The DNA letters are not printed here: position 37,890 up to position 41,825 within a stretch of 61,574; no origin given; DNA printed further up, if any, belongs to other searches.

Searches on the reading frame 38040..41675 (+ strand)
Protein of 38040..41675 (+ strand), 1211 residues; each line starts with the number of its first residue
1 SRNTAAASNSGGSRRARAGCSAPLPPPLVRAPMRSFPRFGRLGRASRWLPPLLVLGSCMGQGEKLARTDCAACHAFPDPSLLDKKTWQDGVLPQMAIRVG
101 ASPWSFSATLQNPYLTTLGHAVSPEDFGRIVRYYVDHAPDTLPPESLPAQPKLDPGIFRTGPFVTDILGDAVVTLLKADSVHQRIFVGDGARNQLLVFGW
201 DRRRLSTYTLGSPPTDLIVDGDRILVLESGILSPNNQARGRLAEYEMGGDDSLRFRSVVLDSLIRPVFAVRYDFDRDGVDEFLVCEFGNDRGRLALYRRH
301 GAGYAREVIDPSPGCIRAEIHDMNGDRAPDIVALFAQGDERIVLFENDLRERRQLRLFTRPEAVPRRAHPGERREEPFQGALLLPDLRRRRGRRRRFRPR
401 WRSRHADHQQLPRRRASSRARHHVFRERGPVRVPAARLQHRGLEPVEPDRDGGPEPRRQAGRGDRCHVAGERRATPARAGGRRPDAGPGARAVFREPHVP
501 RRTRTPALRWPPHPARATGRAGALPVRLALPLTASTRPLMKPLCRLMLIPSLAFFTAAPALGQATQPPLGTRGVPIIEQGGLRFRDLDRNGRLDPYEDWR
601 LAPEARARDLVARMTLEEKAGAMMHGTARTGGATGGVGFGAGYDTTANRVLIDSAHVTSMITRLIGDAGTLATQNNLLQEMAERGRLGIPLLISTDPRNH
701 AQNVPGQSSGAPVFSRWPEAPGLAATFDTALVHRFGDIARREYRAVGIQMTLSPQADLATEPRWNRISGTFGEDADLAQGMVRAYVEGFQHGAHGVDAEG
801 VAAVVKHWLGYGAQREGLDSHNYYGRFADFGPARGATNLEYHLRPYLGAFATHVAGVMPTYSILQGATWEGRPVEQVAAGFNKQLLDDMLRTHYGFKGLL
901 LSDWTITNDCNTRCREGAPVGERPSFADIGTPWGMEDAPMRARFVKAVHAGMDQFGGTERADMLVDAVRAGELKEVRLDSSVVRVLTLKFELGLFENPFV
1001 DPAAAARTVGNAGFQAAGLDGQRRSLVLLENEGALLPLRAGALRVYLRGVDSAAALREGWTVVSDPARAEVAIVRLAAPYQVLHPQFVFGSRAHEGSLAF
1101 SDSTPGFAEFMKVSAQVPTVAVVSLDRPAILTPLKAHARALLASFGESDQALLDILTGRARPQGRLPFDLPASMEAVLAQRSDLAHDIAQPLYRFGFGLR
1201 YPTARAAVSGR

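Call 31: search_protein_families(library=pfam, proteins=[window:38040-41675:+], max_evalue=0.001)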
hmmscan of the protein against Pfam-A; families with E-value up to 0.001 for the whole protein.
window:38040-41675:+ (1211 aa): 3 families
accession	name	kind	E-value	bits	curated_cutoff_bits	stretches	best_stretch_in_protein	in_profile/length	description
PF00933.27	Glyco_hydro_3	-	9.2e-35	121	27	1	645-988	17-316/316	Glycosyl hydrolase family 3 N terminal domain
PF01915.27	Glyco_hydro_3_C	-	2.3e-15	57.5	31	1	1114-1201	109-200/200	Glycosyl hydrolase family 3 C-terminal domain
PF13517.12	FG-GAP_3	-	1.4e-06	29.3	26.9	1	273-332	1-60/61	FG-GAP-like repeat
